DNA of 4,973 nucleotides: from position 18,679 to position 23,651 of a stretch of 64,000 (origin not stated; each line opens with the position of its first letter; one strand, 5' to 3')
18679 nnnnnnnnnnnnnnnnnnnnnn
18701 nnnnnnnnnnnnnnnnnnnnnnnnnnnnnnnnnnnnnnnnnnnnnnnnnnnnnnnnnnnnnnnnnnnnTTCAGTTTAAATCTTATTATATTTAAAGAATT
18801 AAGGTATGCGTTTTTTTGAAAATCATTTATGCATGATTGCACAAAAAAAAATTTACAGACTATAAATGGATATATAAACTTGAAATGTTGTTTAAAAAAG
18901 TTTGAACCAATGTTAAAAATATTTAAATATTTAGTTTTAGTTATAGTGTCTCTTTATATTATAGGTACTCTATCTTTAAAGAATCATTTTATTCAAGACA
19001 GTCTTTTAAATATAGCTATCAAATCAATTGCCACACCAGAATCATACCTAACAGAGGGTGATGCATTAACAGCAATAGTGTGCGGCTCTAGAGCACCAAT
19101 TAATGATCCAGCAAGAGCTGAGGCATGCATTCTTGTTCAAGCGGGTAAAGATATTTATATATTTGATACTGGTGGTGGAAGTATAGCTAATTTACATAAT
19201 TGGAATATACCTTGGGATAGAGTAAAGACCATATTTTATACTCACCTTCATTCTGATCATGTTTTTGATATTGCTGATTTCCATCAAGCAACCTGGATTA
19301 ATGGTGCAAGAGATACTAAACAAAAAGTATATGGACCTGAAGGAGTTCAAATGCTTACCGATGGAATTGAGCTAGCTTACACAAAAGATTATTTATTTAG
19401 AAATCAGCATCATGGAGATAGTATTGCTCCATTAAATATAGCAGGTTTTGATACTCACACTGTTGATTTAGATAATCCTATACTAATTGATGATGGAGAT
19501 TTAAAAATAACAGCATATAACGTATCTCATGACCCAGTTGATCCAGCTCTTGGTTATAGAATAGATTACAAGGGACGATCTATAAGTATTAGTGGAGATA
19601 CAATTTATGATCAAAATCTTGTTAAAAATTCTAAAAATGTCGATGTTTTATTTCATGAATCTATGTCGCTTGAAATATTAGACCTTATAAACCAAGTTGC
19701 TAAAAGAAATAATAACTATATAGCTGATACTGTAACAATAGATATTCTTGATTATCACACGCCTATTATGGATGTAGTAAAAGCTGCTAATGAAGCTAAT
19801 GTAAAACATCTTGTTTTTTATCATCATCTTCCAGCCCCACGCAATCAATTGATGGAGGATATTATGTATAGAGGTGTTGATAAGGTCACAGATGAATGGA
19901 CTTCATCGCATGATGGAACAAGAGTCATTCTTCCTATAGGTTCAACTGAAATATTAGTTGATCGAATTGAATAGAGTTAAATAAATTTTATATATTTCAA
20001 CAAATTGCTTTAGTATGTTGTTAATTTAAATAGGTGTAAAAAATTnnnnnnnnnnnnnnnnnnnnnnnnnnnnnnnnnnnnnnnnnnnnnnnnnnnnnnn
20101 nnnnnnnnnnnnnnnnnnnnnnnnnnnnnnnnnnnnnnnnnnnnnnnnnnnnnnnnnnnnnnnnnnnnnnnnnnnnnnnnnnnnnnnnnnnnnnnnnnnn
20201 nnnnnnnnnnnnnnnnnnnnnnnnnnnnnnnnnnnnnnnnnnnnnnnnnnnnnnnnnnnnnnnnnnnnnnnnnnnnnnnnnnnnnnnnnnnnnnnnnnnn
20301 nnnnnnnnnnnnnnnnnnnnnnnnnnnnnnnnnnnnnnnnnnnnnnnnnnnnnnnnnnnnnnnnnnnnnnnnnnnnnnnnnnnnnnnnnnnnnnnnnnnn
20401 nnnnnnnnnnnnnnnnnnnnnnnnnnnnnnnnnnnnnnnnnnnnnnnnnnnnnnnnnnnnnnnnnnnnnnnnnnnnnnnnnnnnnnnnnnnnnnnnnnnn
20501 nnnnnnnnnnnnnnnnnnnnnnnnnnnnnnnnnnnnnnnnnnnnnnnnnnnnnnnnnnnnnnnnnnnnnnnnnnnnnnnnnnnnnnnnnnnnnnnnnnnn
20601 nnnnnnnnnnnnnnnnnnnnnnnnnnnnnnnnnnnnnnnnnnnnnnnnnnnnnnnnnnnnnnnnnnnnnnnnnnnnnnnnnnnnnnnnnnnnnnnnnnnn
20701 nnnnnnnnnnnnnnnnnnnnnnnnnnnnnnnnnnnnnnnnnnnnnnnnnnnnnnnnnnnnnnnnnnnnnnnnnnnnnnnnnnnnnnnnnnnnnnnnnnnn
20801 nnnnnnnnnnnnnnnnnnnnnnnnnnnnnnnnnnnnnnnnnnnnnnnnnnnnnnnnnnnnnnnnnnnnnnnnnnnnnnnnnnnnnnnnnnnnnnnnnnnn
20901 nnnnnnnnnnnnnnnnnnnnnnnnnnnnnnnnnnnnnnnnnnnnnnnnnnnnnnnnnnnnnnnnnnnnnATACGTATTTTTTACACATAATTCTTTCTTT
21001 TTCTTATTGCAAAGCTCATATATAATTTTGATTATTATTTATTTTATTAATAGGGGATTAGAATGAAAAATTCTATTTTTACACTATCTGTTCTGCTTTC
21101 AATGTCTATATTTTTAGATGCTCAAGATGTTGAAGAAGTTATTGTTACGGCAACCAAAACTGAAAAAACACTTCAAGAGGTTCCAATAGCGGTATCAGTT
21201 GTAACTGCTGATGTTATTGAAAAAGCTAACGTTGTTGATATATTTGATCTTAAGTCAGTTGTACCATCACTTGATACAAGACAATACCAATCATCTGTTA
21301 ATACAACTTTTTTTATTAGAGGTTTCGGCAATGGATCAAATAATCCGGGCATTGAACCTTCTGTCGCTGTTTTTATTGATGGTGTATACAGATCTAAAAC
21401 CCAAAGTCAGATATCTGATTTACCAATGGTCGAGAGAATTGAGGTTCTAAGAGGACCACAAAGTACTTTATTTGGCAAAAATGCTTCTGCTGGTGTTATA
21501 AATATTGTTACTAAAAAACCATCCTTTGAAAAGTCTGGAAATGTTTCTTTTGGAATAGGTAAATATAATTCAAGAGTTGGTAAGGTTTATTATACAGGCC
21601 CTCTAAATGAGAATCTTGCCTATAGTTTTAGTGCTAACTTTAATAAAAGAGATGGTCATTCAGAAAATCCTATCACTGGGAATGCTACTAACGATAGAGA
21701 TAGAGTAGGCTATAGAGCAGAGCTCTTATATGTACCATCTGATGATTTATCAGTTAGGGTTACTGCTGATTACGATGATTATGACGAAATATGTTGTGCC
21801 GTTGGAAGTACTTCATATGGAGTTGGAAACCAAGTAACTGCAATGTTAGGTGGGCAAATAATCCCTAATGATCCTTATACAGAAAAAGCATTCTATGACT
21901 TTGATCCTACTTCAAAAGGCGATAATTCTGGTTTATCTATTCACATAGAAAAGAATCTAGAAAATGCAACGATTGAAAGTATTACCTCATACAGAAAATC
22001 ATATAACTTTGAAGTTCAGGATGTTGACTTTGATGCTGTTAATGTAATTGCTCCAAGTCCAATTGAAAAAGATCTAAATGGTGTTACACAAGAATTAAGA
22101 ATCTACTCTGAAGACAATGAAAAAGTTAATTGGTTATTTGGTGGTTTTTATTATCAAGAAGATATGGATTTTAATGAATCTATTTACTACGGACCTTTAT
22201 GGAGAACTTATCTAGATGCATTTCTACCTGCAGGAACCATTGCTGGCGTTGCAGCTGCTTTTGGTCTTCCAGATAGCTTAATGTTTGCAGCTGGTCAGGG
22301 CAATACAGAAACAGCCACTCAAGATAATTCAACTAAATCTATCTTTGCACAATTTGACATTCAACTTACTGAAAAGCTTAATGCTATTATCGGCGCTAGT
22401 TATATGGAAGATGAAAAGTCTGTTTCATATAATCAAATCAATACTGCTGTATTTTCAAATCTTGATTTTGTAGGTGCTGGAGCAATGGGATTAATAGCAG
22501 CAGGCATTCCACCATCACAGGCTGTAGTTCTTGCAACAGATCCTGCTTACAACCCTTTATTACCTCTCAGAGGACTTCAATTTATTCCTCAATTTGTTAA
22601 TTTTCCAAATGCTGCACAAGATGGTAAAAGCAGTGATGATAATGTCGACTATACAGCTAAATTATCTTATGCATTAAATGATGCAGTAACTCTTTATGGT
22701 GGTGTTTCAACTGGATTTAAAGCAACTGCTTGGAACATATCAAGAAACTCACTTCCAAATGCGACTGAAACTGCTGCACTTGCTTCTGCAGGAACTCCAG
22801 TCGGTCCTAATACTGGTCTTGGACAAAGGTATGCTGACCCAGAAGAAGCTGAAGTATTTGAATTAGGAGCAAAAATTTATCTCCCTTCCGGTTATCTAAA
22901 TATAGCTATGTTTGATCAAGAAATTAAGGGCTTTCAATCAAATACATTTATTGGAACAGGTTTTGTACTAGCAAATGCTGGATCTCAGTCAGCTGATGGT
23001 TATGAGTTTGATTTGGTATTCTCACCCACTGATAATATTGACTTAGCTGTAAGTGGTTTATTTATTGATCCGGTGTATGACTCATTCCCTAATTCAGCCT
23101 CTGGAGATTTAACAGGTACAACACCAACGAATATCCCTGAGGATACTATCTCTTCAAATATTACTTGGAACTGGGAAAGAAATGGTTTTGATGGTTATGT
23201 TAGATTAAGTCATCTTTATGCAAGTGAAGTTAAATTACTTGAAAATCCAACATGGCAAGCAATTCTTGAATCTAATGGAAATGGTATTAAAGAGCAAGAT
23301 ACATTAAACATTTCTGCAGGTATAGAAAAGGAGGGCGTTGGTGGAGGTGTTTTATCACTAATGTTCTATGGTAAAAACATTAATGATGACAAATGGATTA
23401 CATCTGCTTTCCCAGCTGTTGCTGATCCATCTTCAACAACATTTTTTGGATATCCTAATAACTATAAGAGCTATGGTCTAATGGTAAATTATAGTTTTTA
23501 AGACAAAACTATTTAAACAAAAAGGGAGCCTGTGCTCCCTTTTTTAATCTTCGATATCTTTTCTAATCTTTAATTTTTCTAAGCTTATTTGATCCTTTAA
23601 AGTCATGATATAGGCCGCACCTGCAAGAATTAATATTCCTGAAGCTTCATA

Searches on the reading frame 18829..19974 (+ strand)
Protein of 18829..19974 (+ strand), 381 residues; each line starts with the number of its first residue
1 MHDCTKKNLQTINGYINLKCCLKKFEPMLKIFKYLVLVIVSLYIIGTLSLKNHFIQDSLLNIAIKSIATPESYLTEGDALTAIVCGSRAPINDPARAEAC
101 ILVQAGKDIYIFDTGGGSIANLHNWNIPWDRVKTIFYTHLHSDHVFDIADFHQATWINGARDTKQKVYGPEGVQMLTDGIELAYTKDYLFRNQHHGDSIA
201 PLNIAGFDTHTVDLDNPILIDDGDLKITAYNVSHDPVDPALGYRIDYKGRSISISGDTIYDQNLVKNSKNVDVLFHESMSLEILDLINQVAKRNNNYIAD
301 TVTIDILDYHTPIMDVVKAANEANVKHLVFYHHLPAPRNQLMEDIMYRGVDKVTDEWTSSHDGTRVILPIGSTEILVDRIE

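Call 77: search_protein_families(library=pfam, proteins=[window:18829-19974:+], max_evalue=0.00001)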
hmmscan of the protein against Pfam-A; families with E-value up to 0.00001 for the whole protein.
window:18829-19974:+ (381 aa): 2 families
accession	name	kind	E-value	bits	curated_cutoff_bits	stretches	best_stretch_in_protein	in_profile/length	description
PF00753.33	Lactamase_B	-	7.1e-18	65.7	22.7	1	98-289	6-184/196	Metallo-beta-lactamase superfamily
PF12706.13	Lactamase_B_2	-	3.4e-16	59.9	27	1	130-333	29-200/200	Beta-lactamase superfamily domain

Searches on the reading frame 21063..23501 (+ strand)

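Call 77: search_protein_families(library=pfam, proteins=[window:21063-23501:+], max_evalue=0.00001)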
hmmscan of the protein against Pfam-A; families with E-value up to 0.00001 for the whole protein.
window:21063-23501:+ (812 aa): 2 families
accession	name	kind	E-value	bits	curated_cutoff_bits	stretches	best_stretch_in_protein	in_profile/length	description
PF00593.30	TonB_dep_Rec_b-barrel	-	5.4e-22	79.7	27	1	261-722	28-397/436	TonB dependent receptor-like, beta-barrel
PF07715.20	Plug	-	3.2e-20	73.1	23.9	1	37-145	2-107/107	TonB-dependent Receptor Plug Domain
